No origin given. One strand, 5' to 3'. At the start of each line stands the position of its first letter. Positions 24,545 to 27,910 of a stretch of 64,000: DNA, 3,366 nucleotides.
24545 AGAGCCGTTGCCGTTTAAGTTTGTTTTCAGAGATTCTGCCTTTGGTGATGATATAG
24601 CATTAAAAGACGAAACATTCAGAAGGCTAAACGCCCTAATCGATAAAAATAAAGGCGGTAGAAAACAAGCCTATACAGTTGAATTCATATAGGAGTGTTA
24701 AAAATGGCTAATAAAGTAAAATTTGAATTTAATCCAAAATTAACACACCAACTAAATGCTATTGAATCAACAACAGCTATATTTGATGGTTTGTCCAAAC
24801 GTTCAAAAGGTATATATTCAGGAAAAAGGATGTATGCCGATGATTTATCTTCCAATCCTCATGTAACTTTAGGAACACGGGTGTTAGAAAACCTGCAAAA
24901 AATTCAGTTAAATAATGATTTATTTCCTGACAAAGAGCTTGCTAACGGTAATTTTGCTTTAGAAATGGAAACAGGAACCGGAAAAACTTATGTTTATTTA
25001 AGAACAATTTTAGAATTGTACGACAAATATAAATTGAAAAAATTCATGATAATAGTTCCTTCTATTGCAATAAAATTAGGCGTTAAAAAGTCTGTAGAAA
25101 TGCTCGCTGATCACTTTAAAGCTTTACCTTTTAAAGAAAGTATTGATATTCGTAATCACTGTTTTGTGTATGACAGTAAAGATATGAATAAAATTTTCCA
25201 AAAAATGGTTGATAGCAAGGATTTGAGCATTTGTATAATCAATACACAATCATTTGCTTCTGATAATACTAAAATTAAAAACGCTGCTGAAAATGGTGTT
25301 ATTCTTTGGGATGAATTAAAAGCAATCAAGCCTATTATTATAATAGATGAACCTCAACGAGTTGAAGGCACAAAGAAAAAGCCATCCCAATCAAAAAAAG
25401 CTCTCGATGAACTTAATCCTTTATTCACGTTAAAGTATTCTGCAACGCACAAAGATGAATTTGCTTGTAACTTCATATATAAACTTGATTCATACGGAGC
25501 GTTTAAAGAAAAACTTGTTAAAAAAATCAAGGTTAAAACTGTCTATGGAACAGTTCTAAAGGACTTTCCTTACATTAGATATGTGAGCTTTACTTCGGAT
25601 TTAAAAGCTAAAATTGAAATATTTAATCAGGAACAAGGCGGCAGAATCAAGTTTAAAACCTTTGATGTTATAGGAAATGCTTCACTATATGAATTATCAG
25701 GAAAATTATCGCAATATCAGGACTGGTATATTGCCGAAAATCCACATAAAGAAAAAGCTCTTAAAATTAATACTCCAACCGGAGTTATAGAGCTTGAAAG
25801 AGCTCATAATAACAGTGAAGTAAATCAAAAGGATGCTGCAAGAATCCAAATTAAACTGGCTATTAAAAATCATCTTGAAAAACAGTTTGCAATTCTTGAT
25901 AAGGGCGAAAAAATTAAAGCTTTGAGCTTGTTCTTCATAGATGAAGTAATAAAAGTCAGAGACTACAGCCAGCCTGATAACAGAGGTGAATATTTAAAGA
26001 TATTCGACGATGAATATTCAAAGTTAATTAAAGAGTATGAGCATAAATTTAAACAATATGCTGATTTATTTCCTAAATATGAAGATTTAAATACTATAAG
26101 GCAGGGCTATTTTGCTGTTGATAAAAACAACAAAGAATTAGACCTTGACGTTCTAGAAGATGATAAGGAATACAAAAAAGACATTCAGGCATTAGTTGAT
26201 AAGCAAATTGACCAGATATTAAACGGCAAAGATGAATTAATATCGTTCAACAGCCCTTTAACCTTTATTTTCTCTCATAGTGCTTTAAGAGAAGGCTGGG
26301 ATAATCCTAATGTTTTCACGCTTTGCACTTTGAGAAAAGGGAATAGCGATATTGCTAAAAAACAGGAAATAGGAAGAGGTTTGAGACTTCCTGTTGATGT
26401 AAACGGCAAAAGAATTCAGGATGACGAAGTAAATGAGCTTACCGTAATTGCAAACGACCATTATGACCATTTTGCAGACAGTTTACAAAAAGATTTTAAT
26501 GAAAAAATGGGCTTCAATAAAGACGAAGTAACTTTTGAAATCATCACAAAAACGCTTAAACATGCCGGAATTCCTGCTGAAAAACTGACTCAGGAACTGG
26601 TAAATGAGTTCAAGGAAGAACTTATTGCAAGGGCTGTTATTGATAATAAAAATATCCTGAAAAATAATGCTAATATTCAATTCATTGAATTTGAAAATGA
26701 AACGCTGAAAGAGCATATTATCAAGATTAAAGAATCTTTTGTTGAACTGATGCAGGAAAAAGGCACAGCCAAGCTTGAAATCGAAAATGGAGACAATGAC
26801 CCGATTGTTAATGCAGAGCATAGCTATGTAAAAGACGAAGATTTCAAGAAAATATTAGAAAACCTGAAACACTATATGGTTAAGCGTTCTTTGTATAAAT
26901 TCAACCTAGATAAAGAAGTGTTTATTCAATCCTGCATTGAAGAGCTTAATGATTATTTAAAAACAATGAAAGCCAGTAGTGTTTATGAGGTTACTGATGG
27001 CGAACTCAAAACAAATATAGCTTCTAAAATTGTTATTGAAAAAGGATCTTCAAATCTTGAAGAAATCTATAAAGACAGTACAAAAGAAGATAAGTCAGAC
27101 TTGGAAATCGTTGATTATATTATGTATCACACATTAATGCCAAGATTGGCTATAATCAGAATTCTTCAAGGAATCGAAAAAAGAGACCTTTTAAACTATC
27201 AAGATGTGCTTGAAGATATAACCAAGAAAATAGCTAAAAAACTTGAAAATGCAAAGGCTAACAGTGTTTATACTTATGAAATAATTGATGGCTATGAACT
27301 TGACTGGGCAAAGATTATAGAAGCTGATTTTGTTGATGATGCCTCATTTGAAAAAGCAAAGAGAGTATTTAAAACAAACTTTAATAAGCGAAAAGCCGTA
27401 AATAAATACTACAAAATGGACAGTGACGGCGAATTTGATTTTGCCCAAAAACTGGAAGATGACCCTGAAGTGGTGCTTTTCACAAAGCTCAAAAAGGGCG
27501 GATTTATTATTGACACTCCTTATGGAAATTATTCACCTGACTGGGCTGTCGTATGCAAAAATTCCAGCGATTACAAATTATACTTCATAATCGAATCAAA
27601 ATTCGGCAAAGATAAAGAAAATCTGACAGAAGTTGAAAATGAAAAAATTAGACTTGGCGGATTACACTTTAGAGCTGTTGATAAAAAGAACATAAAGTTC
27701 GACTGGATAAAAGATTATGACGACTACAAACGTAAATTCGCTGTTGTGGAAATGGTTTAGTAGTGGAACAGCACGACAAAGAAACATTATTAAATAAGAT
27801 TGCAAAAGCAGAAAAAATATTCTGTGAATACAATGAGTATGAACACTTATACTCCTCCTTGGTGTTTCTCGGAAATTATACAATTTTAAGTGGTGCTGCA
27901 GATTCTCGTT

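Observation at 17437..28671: WYL-regulated five-gene operon: PLD-like/SNF2 helicase, 238-aa unknown, Type III Mod, Type III Res, 302-aa unknown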

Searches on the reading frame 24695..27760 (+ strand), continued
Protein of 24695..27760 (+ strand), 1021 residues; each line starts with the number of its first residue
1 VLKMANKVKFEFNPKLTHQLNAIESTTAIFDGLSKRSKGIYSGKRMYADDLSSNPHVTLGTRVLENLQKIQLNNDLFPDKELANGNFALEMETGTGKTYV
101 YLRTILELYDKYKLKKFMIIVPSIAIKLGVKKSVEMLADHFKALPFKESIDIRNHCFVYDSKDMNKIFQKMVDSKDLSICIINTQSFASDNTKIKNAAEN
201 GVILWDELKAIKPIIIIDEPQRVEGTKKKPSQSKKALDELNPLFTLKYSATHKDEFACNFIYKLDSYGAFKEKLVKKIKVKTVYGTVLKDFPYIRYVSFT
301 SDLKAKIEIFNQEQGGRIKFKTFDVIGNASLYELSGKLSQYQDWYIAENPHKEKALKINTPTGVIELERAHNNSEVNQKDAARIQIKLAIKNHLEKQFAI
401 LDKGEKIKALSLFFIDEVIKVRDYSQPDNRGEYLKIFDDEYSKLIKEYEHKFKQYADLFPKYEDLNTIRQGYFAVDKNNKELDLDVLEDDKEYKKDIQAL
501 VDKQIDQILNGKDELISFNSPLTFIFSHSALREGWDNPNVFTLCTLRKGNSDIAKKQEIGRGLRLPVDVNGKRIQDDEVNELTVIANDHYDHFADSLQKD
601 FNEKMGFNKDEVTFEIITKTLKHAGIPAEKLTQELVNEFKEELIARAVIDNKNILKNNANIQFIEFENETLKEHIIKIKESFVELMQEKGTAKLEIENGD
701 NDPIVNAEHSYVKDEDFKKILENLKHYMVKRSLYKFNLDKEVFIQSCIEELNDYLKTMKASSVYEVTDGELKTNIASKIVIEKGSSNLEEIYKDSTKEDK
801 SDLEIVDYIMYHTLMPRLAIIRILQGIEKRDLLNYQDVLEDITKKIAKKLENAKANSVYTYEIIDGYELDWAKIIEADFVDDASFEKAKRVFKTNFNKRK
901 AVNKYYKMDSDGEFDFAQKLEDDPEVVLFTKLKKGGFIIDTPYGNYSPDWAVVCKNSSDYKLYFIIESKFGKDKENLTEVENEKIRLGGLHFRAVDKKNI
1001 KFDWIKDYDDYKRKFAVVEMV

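Call 110: get_annotated_region(hit=H6, flank=9000)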
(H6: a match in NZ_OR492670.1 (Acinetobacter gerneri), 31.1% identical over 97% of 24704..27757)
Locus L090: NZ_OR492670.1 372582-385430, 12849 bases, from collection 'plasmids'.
description: Acinetobacter gerneri strain C-SY-46 plasmid pC-SY-46, complete sequence
organism: Acinetobacter gerneri (NCBI taxid 202952)
taxonomy: Bacteria; Pseudomonadota; Gammaproteobacteria; Moraxellales; Moraxellaceae; Acinetobacter; Acinetobacter gerneri
host: -; source: -; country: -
typing (MOB-suite, as given by PLSDB): mobilizable; relaxase MOBP,MOBP,MOBP
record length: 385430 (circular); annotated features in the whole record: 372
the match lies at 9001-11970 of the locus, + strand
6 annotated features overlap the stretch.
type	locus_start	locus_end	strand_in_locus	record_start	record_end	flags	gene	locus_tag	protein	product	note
CDS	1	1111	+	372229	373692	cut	-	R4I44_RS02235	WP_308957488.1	TniQ family protein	-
CDS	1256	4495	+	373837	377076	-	-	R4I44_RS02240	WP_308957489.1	helicase-related protein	-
CDS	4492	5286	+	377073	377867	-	-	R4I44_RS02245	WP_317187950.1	DUF4391 domain-containing protein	-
CDS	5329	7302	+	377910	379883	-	-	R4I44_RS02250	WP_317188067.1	site-specific DNA-methyltransferase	GO:0006306 - DNA methylation [Evidence IEA]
CDS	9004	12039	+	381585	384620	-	-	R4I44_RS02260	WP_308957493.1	DEAD/DEAH box helicase family protein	-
CDS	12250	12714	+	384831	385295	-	-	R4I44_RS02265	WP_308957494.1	3'-5' exoribonuclease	-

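Call 111: get_annotated_region(hit=H27, flank=9000)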
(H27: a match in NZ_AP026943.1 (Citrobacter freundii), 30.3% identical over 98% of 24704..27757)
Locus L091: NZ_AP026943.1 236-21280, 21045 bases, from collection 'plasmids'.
description: Citrobacter freundii strain CF20-4P-1 isolate gut contents of Mastacembelus plasmid pCF20-4P-1-3, complete sequence
organism: Citrobacter freundii (NCBI taxid 546)
taxonomy: Bacteria; Pseudomonadota; Gammaproteobacteria; Enterobacterales; Enterobacteriaceae; Citrobacter; Citrobacter freundii
host: -; source: Mastacembelus,gut contents of Mastacembelus; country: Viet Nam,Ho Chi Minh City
typing (MOB-suite, as given by PLSDB): non-mobilizable; replicon IncFIB
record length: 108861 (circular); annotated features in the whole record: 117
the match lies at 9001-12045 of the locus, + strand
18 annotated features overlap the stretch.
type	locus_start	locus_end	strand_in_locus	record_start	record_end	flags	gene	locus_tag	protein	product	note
CDS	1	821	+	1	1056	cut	repA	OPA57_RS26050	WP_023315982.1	replication protein RepA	-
CDS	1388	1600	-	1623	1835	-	-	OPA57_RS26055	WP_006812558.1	hypothetical protein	-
CDS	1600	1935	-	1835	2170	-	-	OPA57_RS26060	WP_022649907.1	hypothetical protein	-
CDS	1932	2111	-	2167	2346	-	-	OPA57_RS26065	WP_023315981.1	hypothetical protein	-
CDS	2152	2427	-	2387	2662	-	-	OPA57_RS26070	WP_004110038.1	hypothetical protein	-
CDS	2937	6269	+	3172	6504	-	-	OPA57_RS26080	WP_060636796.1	SNF2-related protein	-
CDS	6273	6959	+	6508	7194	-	-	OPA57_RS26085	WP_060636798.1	DUF4391 domain-containing protein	-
CDS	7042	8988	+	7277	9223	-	-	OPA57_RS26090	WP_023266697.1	site-specific DNA-methyltransferase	GO:0006306 - DNA methylation [Evidence IEA]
CDS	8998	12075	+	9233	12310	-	-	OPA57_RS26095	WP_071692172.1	DEAD/DEAH box helicase family protein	-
CDS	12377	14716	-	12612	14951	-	-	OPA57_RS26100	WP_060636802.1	LAGLIDADG family homing endonuclease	-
CDS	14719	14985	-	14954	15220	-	-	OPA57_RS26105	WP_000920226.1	hypothetical protein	-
CDS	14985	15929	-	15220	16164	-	-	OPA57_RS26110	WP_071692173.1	5'-3' exonuclease H3TH domain-containing protein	-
CDS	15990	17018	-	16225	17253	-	-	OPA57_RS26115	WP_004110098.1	hypothetical protein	-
CDS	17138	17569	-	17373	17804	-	-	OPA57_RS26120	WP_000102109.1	hypothetical protein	-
CDS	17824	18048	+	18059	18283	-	-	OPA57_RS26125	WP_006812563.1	hypothetical protein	-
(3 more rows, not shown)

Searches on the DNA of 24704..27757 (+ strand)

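Call 114: search_dna_similar(query=L091:5800-7300:+, collection=ecoli_genomes, mode=distant, max_rows=8)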
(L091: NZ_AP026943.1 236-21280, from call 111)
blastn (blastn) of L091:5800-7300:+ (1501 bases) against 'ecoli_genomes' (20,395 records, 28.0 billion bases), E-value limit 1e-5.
Records with a match: 10; places in all: 10; records where one place covers at least 80% of the query: 10.
Genomes with a match: 10 of 5426; with a place that covers at least 80% of the query: 10. Places per genome that has any: lowest 1, median 1, highest 1. On chromosomes: 1 places; on plasmids: 9.
Best place of each record, by identity: 80-90% 10.
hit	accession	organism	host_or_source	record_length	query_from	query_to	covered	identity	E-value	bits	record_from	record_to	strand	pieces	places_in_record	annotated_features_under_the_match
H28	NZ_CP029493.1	Escherichia coli strain HS30-1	Homo sapiens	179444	1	1500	100%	89.1%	0e+0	1974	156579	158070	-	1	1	DUF4391 domain-containing protein | helicase-related protein | site-specific DNA-methyltransferase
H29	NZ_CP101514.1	Escherichia coli strain HH194M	migratory bird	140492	1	1500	100%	89.1%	0e+0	1974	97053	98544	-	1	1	DUF4391 domain-containing protein | helicase-related protein | site-specific DNA-methyltransferase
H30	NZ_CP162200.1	Escherichia coli strain STK39-3-E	Coriander, import product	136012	1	1500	100%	89.1%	0e+0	1974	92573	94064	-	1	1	DUF4391 domain-containing protein | helicase-related protein | site-specific DNA-methyltransferase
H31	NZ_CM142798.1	Escherichia coli strain GPEC996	chicken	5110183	1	1500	100%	88.9%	0e+0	1960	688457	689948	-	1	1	DUF4391 domain-containing protein | helicase-related protein | site-specific DNA-methyltransferase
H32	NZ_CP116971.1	Escherichia coli strain CUVM3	Sus scrofa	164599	1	1500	99%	89.5%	0e+0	1982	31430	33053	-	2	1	DUF4391 domain-containing protein | helicase-related protein | site-specific DNA-methyltransferase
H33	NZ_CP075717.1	Escherichia coli strain CPww7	Sus scrofa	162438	1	1500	99%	89.5%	0e+0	1982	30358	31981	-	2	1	DUF4391 domain-containing protein | helicase-related protein | site-specific DNA-methyltransferase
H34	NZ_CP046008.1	Escherichia coli strain 1919D62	swine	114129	1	1500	100%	88.9%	0e+0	1956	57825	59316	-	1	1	DUF4391 domain-containing protein | helicase-related protein | site-specific DNA-methyltransferase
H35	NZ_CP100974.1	Escherichia coli strain ET300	Hoplobatrachus rugulosus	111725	1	1500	100%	88.9%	0e+0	1952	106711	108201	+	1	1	DUF4391 domain-containing protein | helicase-related protein | site-specific DNA-methyltransferase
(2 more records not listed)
